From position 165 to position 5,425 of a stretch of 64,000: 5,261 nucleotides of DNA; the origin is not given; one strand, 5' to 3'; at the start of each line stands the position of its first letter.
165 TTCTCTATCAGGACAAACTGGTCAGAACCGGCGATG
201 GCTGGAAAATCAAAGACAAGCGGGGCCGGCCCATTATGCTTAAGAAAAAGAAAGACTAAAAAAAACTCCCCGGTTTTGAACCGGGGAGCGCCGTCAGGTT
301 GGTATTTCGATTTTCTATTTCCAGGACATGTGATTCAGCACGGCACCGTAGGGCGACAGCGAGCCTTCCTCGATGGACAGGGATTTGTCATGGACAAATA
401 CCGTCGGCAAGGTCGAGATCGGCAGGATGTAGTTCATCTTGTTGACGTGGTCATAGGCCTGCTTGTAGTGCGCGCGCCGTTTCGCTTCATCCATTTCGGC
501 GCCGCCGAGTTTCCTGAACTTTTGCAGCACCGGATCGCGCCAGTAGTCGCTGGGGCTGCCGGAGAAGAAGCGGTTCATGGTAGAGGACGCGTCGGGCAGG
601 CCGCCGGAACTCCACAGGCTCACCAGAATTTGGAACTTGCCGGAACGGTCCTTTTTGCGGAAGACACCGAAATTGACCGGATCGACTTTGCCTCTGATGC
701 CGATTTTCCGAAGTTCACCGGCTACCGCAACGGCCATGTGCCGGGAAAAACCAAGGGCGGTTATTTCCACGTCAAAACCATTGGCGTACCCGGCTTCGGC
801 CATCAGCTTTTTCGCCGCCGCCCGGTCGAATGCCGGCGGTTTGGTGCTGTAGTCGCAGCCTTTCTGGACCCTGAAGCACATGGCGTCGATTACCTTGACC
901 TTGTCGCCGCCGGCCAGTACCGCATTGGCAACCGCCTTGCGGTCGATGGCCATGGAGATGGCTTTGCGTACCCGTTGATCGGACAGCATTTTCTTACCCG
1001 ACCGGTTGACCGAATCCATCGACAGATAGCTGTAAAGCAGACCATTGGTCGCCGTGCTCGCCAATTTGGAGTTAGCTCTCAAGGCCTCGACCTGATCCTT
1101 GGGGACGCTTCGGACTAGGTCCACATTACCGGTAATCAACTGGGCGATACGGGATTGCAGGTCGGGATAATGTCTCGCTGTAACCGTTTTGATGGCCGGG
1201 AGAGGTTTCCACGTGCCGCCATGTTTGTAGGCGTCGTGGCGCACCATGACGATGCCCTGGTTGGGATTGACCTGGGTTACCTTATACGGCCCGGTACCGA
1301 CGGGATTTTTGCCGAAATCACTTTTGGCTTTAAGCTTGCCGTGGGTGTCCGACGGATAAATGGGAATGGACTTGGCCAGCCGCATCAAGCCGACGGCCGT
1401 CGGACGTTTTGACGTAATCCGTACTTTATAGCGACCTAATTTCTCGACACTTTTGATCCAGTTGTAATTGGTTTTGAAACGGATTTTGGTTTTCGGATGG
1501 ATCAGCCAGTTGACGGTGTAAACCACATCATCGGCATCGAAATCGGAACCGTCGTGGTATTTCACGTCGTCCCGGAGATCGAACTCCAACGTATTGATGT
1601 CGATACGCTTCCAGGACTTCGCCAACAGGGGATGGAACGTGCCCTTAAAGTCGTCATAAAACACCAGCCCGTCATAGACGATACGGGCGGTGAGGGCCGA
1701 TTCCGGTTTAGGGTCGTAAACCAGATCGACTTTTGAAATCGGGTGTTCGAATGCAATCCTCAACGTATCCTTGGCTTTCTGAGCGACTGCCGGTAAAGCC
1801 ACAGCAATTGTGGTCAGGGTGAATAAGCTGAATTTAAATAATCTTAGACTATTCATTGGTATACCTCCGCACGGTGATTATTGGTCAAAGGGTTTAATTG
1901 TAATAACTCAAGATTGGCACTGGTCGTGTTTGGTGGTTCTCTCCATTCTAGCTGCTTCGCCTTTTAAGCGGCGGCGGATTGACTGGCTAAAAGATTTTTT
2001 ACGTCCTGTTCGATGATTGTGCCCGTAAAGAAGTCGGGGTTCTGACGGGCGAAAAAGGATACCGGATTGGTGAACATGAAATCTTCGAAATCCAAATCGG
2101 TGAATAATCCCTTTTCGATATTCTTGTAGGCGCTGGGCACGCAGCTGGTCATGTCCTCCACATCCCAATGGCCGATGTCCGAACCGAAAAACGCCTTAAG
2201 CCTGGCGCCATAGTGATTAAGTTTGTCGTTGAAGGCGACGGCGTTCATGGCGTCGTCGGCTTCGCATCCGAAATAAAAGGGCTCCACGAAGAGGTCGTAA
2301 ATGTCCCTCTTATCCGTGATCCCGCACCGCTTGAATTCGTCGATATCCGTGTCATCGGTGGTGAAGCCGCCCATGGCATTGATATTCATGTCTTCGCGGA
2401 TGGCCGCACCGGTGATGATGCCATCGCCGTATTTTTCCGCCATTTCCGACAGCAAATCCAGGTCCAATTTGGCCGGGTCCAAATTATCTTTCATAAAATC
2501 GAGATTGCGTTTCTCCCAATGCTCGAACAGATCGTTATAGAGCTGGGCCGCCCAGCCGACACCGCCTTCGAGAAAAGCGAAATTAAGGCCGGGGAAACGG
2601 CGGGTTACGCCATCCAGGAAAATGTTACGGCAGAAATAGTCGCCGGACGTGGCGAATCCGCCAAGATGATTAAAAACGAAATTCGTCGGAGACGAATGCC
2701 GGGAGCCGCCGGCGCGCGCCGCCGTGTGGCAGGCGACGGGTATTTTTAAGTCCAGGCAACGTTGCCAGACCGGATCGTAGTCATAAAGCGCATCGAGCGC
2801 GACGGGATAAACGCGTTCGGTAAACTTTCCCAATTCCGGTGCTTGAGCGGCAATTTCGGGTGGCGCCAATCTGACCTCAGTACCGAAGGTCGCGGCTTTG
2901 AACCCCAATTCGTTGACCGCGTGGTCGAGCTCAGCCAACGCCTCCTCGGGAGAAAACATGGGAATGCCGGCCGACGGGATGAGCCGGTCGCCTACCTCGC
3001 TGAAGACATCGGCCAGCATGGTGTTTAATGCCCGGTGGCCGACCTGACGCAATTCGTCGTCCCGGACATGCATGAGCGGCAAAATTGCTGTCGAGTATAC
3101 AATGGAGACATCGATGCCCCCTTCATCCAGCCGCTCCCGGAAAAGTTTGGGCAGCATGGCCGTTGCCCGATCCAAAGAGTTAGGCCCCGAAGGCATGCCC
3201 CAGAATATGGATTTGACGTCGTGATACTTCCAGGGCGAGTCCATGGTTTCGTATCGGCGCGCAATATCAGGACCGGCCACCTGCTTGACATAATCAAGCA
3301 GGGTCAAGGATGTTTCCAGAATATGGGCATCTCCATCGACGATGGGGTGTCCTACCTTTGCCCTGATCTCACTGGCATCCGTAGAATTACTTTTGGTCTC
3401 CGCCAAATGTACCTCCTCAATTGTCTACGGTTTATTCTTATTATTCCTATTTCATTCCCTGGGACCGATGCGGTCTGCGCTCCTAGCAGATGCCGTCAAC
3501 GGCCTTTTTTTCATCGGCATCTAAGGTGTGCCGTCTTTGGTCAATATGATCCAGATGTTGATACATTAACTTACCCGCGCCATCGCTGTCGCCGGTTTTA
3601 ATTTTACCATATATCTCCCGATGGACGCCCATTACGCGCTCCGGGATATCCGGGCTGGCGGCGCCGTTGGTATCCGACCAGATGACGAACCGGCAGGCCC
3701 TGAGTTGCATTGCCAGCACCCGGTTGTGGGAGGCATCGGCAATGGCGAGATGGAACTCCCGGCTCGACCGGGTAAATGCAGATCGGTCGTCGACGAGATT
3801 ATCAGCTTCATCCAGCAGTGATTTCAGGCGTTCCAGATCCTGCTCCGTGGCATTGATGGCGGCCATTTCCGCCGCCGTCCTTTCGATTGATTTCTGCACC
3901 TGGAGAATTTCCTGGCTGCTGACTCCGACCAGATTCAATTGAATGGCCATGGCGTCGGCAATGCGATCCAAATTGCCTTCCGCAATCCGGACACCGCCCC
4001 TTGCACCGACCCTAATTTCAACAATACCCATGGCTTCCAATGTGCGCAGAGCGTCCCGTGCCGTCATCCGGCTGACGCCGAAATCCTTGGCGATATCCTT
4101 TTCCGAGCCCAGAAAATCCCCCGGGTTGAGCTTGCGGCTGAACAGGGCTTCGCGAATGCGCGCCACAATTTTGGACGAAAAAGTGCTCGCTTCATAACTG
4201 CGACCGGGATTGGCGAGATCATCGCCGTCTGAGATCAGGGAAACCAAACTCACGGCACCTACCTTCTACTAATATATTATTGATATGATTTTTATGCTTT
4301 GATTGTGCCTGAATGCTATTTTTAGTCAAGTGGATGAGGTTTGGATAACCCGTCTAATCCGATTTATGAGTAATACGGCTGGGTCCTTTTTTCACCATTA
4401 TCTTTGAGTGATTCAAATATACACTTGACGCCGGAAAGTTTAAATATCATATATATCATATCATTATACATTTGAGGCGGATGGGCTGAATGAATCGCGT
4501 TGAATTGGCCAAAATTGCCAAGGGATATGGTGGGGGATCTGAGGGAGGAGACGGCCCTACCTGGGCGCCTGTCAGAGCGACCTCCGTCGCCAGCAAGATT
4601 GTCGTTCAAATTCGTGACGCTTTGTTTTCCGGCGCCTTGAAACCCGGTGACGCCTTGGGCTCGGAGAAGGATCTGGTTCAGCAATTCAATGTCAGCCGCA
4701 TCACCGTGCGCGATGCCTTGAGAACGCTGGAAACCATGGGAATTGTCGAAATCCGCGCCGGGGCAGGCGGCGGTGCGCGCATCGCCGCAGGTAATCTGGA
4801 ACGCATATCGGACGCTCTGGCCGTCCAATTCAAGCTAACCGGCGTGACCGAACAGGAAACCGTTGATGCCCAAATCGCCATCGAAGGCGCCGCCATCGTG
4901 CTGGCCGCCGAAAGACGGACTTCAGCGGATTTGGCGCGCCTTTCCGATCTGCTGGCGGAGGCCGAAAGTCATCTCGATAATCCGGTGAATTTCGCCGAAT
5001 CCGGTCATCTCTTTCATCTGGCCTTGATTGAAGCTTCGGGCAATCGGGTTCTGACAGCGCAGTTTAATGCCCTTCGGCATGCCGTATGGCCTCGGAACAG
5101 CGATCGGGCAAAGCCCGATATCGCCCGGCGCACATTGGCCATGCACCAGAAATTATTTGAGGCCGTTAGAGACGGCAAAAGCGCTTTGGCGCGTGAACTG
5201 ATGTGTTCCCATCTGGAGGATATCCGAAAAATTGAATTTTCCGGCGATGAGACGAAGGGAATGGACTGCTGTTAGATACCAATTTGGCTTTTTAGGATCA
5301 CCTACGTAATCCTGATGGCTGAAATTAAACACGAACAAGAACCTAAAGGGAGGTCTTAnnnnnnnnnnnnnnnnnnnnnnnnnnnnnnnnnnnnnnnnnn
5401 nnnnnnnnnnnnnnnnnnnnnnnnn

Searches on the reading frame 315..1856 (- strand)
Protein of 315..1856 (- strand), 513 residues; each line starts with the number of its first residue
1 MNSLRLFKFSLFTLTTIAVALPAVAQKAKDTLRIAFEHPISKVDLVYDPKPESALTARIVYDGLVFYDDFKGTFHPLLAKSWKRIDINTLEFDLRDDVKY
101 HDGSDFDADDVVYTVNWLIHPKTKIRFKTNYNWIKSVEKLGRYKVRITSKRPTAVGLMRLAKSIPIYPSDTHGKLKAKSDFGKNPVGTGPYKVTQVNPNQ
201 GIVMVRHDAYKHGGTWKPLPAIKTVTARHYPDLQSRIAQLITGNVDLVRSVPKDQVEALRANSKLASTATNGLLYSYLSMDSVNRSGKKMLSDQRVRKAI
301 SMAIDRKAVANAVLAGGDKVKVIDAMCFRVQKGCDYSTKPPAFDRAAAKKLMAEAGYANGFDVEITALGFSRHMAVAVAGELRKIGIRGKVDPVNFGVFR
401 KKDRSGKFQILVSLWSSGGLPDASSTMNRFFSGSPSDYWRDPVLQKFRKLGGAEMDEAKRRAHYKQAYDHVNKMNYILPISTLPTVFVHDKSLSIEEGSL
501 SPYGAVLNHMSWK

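Call 28: search_protein_families(library=pfam, proteins=[window:315-1856:-], max_evalue=0.00001)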
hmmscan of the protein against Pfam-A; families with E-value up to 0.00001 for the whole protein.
window:315-1856:- (513 aa): 1 family
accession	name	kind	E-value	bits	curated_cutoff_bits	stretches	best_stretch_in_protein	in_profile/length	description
PF00496.27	SBP_bac_5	-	2.5e-77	260.9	32.4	1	74-436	2-366/368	Bacterial extracellular solute-binding proteins, family 5 Middle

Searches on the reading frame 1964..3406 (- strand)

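Call 28: search_protein_families(library=pfam, proteins=[window:1964-3406:-], max_evalue=0.00001)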
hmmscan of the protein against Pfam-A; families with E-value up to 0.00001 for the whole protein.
window:1964-3406:- (480 aa): 1 family
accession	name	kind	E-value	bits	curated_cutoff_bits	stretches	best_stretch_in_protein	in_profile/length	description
PF04909.20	Amidohydro_2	-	9.8e-14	52.2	26.4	1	124-290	62-186/289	Amidohydrolase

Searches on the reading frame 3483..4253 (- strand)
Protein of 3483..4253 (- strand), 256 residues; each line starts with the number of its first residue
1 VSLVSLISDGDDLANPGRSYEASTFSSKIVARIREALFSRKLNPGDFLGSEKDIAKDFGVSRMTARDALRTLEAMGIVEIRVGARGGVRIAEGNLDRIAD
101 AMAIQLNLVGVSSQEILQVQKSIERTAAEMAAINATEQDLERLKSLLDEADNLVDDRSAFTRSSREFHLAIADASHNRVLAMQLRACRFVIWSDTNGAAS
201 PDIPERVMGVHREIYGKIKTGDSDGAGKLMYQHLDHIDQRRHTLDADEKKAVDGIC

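Call 28: search_protein_families(library=pfam, proteins=[window:3483-4253:-], max_evalue=0.00001)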
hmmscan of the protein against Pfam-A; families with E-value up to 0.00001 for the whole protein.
window:3483-4253:- (256 aa): 2 families
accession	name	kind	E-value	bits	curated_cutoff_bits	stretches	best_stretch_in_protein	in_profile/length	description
PF07729.17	FCD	-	4e-23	82.6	24.3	1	115-235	1-124/125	FCD domain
PF00392.27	GntR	-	8.7e-15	54.6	27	1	26-84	2-60/64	Bacterial regulatory proteins, gntR family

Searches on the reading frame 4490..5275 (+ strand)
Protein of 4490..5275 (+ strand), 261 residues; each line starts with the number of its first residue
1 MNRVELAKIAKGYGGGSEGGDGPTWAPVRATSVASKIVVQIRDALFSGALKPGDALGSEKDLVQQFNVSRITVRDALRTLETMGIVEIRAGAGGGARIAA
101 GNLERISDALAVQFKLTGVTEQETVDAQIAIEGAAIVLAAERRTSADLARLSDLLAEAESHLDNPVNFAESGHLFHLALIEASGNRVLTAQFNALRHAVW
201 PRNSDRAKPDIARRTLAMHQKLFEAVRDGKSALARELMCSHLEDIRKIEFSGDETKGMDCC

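Call 28: search_protein_families(library=pfam, proteins=[window:4490-5275:+], max_evalue=0.00001)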
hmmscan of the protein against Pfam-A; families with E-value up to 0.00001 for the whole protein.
window:4490-5275:+ (261 aa): 2 families
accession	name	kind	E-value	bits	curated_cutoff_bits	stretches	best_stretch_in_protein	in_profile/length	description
PF07729.17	FCD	-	1.2e-22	81.1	24.3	1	124-243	2-124/125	FCD domain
PF00392.27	GntR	-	6.7e-16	58.1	27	1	35-93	3-61/64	Bacterial regulatory proteins, gntR family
